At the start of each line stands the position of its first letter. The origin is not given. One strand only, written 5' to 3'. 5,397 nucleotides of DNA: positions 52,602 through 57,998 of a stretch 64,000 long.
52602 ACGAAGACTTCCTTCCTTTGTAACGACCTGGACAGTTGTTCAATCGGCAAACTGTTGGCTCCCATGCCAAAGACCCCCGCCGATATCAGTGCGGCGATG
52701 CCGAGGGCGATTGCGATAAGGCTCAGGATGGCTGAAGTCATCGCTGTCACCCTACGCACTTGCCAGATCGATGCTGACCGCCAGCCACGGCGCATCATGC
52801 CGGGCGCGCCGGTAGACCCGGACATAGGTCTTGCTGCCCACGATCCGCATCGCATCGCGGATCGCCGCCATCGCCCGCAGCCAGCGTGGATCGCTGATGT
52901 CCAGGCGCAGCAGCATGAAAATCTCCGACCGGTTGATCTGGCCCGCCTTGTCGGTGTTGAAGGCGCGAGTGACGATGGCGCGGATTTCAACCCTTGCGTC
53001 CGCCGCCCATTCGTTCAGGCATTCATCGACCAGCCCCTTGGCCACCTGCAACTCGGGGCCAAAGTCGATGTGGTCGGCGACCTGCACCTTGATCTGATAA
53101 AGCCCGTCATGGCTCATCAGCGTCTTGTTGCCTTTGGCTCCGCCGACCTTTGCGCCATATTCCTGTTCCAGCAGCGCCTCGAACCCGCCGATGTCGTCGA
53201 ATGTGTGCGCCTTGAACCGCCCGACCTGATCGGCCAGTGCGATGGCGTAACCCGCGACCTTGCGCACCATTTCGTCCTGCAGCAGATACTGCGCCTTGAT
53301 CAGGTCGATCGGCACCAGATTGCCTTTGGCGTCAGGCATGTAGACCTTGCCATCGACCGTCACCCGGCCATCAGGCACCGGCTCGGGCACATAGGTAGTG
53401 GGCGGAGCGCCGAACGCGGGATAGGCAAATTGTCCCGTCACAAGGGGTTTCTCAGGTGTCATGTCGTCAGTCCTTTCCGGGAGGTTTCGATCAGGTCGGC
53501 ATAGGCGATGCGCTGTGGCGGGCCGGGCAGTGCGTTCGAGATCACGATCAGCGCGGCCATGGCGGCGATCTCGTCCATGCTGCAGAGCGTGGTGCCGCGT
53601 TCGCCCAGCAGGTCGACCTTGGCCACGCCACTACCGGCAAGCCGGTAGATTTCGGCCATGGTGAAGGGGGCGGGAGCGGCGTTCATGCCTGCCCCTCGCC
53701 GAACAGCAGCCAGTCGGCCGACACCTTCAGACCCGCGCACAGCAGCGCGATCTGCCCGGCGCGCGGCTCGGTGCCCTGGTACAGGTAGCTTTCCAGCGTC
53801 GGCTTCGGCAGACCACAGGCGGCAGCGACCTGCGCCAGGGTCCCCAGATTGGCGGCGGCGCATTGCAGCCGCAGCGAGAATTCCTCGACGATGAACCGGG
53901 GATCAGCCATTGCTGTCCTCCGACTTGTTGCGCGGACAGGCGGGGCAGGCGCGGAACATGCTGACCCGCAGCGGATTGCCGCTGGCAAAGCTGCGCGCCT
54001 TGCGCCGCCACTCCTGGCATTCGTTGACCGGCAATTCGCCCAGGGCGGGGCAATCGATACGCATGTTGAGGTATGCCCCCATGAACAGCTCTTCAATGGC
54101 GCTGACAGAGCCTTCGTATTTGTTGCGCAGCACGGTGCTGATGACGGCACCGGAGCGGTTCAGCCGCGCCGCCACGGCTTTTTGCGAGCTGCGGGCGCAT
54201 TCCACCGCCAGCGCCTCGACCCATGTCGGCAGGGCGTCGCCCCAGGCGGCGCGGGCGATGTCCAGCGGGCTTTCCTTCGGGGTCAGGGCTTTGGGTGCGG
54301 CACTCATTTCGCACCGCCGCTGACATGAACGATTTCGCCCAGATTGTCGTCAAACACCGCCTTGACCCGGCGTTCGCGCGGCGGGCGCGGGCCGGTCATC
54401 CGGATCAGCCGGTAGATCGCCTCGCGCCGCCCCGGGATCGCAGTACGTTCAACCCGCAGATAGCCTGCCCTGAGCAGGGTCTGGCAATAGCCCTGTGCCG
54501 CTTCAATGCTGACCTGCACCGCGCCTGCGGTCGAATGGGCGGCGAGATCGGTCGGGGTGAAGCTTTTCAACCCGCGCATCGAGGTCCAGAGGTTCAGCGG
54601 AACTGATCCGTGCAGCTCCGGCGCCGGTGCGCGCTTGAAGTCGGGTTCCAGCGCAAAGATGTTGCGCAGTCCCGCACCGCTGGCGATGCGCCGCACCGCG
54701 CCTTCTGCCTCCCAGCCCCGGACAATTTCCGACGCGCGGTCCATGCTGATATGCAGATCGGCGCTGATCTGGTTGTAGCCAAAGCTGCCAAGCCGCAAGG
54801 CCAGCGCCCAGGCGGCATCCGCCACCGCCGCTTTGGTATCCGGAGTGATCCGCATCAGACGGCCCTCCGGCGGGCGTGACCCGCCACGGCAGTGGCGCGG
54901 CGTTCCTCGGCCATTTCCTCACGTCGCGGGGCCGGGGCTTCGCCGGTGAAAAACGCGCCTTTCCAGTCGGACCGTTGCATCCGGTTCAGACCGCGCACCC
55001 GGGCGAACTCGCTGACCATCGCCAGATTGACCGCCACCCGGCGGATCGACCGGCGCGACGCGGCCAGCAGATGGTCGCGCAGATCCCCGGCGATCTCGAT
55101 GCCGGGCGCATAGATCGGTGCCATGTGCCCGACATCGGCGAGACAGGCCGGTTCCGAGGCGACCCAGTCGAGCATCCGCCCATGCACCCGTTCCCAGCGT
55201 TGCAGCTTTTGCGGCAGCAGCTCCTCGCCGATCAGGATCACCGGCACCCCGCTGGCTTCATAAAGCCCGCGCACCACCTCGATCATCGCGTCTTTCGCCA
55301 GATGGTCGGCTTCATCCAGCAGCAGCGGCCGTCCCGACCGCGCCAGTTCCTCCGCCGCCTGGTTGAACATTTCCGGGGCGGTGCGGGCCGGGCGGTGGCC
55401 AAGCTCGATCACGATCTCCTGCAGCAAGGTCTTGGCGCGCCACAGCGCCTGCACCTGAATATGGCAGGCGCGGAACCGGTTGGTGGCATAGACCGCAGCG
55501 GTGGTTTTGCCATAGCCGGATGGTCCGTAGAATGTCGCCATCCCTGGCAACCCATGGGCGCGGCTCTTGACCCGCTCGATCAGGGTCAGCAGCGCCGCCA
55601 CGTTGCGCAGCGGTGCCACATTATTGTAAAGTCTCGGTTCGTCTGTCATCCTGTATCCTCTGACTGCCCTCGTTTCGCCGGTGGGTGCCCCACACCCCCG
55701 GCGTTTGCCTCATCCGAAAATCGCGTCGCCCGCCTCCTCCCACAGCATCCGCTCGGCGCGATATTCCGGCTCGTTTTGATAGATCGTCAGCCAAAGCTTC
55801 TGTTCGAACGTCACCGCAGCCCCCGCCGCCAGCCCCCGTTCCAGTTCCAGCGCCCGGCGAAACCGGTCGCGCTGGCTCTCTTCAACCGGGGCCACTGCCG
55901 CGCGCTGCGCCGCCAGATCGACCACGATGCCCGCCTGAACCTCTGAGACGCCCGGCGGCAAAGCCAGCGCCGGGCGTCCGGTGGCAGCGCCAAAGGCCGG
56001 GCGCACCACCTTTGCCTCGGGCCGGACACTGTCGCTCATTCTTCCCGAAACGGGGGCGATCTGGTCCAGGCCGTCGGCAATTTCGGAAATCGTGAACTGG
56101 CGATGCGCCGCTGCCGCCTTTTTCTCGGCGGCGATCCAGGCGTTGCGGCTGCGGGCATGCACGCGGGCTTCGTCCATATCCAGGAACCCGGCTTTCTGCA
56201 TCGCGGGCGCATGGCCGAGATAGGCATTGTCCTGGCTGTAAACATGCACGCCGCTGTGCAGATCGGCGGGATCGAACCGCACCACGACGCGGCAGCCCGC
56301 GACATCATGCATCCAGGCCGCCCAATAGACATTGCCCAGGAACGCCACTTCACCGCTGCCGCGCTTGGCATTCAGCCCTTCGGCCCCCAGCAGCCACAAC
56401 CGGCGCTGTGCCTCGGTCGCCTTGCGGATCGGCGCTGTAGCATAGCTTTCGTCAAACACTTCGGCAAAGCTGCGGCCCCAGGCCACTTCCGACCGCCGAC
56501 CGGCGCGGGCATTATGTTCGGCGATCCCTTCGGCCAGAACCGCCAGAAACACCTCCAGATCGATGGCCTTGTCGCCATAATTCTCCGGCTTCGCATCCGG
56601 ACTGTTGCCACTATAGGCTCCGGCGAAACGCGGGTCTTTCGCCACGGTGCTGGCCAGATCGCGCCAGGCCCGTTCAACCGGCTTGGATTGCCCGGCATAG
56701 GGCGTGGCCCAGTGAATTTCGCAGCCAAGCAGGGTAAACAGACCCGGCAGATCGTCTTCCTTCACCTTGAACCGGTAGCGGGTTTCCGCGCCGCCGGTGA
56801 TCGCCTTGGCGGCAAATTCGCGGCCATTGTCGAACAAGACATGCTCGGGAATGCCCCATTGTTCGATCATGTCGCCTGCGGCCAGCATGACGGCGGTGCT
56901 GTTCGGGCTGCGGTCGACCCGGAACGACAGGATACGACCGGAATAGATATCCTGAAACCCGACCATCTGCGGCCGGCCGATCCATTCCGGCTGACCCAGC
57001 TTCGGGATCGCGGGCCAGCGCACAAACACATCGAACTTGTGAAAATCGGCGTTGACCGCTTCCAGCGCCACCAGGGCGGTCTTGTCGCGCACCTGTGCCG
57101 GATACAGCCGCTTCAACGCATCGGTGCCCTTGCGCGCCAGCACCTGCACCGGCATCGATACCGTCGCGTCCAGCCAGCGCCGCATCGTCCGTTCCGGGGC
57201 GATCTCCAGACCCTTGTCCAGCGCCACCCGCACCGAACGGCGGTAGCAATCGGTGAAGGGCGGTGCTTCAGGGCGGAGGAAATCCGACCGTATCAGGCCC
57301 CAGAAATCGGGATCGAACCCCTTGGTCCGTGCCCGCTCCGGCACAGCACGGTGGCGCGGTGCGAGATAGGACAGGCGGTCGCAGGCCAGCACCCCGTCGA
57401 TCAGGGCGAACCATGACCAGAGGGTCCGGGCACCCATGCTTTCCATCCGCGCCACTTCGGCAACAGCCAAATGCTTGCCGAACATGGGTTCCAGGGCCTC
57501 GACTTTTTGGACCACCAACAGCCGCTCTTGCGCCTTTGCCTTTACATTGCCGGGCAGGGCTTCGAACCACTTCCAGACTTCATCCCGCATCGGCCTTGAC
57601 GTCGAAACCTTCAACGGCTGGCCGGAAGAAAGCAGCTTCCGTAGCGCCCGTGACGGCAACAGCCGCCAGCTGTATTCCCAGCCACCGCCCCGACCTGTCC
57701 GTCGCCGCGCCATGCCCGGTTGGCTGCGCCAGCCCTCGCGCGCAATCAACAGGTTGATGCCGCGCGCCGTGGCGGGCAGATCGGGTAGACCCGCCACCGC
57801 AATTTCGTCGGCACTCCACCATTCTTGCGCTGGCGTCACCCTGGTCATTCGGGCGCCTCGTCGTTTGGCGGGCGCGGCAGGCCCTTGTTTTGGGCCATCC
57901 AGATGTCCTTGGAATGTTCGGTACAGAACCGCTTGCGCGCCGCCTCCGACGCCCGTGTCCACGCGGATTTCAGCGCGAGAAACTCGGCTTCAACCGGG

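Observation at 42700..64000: Mu-like transposable element with an intact early/transposition module and host-recognition genes but no head or tail-shaft module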

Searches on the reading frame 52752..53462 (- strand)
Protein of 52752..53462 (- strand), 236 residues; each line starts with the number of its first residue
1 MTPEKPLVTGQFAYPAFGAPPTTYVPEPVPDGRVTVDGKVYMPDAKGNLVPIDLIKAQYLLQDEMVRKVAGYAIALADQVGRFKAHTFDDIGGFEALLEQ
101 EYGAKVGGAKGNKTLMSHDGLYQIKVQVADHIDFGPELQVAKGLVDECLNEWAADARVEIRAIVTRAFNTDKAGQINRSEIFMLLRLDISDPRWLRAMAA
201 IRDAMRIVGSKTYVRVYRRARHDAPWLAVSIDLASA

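Call 6: search_protein_families(library=pfam, proteins=[window:52752-53462:-], max_evalue=0.01)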
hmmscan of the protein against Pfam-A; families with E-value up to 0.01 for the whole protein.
window:52752-53462:- (236 aa): 1 family
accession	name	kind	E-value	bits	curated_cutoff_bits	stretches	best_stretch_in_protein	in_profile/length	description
PF11363.13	DUF3164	-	5.1e-69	232.2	23.7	1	41-234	1-193/194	Protein of unknown function (DUF3164)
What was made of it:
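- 52752..53462 (-): DUF3164 protein, typical of Mu-like early regions. PF11363, E=5e-69 (call 6).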

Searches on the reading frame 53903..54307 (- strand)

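Call 6: search_protein_families(library=pfam, proteins=[window:53903-54307:-], max_evalue=0.01)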
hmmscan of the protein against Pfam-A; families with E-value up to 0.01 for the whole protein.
window:53903-54307:- (134 aa): 0 families

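Call 55: search_protein_families(library=phrogs, proteins=[window:53903-54307:-], max_evalue=0.001)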
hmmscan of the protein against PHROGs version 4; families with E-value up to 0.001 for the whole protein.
window:53903-54307:- (134 aa): 2 families
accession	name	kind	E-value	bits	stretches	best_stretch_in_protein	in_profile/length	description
phrog_2119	-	unknown function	7.9e-37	126.9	1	16-132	3-116/119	-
phrog_23446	-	unknown function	2.3e-21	77.6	1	28-128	3-102/186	-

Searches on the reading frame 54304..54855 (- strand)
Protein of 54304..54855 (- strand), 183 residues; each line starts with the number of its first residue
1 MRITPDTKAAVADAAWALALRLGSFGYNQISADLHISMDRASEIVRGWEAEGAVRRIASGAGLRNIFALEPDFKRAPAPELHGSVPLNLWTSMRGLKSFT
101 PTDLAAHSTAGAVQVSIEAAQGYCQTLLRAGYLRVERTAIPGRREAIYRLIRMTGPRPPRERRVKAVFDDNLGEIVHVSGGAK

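Call 6: search_protein_families(library=pfam, proteins=[window:54304-54855:-], max_evalue=0.01)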
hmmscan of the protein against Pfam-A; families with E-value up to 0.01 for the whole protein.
window:54304-54855:- (183 aa): 0 families

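Call 55: search_protein_families(library=phrogs, proteins=[window:54304-54855:-], max_evalue=0.001)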
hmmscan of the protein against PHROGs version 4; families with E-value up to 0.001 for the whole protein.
window:54304-54855:- (183 aa): 1 family
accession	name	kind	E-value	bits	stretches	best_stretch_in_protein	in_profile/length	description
phrog_2030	-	transcription regulation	3.8e-40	138.7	1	10-181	14-195/202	transcriptional regulator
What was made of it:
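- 54304..54855 (-): Early transcriptional regulator (phrog_2030). Call 55.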

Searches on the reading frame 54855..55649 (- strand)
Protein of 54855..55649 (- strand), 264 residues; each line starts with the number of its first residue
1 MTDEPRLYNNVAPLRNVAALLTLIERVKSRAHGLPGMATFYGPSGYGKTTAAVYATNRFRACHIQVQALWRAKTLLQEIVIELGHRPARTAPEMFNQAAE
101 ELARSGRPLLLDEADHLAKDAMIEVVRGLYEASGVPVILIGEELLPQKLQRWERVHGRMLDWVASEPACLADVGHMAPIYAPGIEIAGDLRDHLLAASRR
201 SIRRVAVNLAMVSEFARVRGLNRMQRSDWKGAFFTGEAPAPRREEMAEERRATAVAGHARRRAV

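Call 6: search_protein_families(library=pfam, proteins=[window:54855-55649:-], max_evalue=0.01)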
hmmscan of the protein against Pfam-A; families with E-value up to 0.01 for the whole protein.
window:54855-55649:- (264 aa): 5 families
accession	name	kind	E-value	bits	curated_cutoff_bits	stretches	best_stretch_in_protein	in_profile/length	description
PF13401.12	AAA_22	-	6.1e-14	52.9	27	1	35-147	5-128/130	AAA domain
PF13604.12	AAA_30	-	0.0001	22.6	27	1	37-143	20-125/191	AAA domain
PF00004.35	AAA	-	0.00054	20.8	21.2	1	40-127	3-93/131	ATPase family associated with various cellular activities (AAA)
PF13671.12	AAA_33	-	0.003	18.3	27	1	40-140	4-102/143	AAA domain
PF05621.17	TniB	-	0.009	15.9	22.4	0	63-155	74-175/189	Bacterial TniB protein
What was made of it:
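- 54855..55649 (-): MuB-like AAA+ transposition protein. AAA_22 (call 6).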

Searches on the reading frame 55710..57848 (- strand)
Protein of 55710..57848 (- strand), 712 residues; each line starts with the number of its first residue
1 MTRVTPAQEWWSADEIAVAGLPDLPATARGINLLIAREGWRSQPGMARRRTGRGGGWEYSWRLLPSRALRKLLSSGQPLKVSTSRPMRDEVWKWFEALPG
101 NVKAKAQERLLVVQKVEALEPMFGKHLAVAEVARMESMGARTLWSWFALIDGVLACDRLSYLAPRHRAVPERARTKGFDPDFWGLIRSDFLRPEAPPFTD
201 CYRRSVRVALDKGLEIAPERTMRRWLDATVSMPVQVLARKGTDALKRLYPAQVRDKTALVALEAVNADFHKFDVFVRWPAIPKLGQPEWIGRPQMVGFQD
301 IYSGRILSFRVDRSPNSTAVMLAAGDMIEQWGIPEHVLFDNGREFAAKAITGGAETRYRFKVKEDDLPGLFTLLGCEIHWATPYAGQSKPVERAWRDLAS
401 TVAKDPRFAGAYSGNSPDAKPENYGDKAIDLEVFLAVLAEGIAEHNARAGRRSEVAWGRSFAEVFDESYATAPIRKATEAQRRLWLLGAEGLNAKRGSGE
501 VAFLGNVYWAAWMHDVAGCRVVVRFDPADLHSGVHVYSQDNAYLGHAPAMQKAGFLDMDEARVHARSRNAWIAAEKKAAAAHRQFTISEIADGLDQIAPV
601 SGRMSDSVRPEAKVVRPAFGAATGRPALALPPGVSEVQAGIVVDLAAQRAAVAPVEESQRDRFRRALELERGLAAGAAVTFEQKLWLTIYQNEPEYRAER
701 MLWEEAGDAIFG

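Call 6: search_protein_families(library=pfam, proteins=[window:55710-57848:-], max_evalue=0.01)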
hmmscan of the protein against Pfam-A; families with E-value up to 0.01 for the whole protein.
window:55710-57848:- (712 aa): 5 families
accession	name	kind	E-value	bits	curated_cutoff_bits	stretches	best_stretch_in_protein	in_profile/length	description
PF02914.21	DDE_2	-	2.9e-48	165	23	1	259-470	4-221/221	Bacteriophage Mu transposase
PF09039.17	HTH_Tnp_Mu_2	-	5.7e-18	65.4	20.5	1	150-255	4-109/109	Mu DNA binding, I gamma subdomain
PF09299.17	Mu-transpos_C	-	1.3e-09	38.4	21.7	1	497-544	15-59/61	Mu transposase, C-terminal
PF02316.22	HTH_Tnp_Mu_1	-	9.3e-06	26.4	23.3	1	17-74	2-57/134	Mu DNA-binding domain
PF00665.32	rve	-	0.0023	18.6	32.6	1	299-351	30-84/102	Integrase core domain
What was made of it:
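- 55710..57848 (-): MuA-type DDE transposase, full length. DDE_2, HTH_Tnp_Mu_1, HTH_Tnp_Mu_2 and Mu-transpos_C (call 6).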

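Call 45: search_dna_similar(query=window:55710-57848:-, collection=phages, mode=protein, max_rows=15)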
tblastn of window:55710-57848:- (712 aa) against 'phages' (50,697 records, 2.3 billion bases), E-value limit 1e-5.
Records with a match: 168; places in all: 168; records where one place covers at least 80% of the query: 33.
Best place of each record, by identity: <60% 168.
By first word of the organism name: Pseudomonas 117; Vibrio 12; Escherichia 8; Bacteriophage 6; Bacillus 3; Rhodovulum 2; Ochrobactrum 2; Sinorhizobium 2; Shigella 2; Yersinia 2; and 11 more.
By host as written in the record: - 40; Pseudomonas aeruginosa 33; Pseudomonas aeruginosa PA14 32; Vibrio sp. 9; Escherichia coli 3; Bacillus alcalophilus CGMCC 1.3604 3; Rhodovulum sp. P5 2; Ochrobactrum anthropi 2; and 34 more.
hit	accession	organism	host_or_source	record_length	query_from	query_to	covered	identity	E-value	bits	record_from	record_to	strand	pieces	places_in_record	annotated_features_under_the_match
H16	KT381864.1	Thiobacimonas phage vB_ThpS-P1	Thiobacimonas profunda JLT2016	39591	5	697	97%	48.7%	0e+0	603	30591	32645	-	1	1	hypothetical protein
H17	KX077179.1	Rhodovulum phage vB_RhkS_P1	Rhodovulum sp. P5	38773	6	711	99%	47.7%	6e-175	560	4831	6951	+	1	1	mobile element protein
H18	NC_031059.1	Rhodovulum phage vB_RhkS_P1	Rhodovulum sp. P5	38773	6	711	99%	47.7%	6e-175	560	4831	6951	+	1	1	Mu transposase C-terminal domain-containing protein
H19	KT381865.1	Pelagibaca phage vB_PeaS-P1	Pelagibaca abyssi JLT2014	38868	4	708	99%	45.4%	1e-173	557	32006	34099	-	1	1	mobile element protein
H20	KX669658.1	Ochrobactrum phage POA1180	Ochrobactrum anthropi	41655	8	620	86%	41.0%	3e-124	414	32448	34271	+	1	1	transposase | hypothetical protein (x2)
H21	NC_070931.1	Ochrobactrum phage POA1180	Ochrobactrum anthropi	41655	8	620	86%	41.0%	3e-124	414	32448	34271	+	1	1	transposase | hypothetical protein | transcriptional regulator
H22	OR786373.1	Sinorhizobium phage Aussie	Sinorhizobium meliloti NRRL L-50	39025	8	596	83%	42.4%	2e-129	429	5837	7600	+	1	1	transposase A | hypothetical protein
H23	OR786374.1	Sinorhizobium phage StopSmel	Sinorhizobium meliloti NRRL L-50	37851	5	567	79%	44.3%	5e-129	427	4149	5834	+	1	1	transposase A | hypothetical protein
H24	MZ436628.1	Microcystis phage Mwe-Yong1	Microcystis sp.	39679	8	566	79%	43.3%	2e-117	394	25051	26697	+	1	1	transposase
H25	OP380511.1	Chromohalobacter phage YPCBV-1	-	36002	7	620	86%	37.7%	2e-101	347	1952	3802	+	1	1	Mu transposase C-terminal domain-containing protein | hypothetical protein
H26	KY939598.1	Alteromonadaceae phage B23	Alteromonadaceae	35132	7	562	78%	38.4%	1e-100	345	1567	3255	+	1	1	transposase | hypothetical protein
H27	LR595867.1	Escherichia virus Mu_3F6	-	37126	8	615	85%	35.0%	1e-82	293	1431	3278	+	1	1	DNA transposition protein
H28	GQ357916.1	Escherichia phage D108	Escherichia coli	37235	8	615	85%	35.0%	1e-82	293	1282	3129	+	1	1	A: DNA transposition protein A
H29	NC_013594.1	Escherichia phage D108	Escherichia coli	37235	8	615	85%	35.0%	1e-82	293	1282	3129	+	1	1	A: Mu transposase C-terminal domain-containing protein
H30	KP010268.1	Shigella phage SfMu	Shigella flexneri serotype 4a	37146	8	615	85%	34.8%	8e-83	293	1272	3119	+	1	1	transposase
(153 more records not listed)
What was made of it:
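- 55710..57848 (-): 45-49% identical to the transposases of vB_ThpS-P1, vB_RhkS_P1 and vB_PeaS-P1 (call 45).
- On Mu-like transposable phage (prophage): Full-length alignment to phage transposases (call 45).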
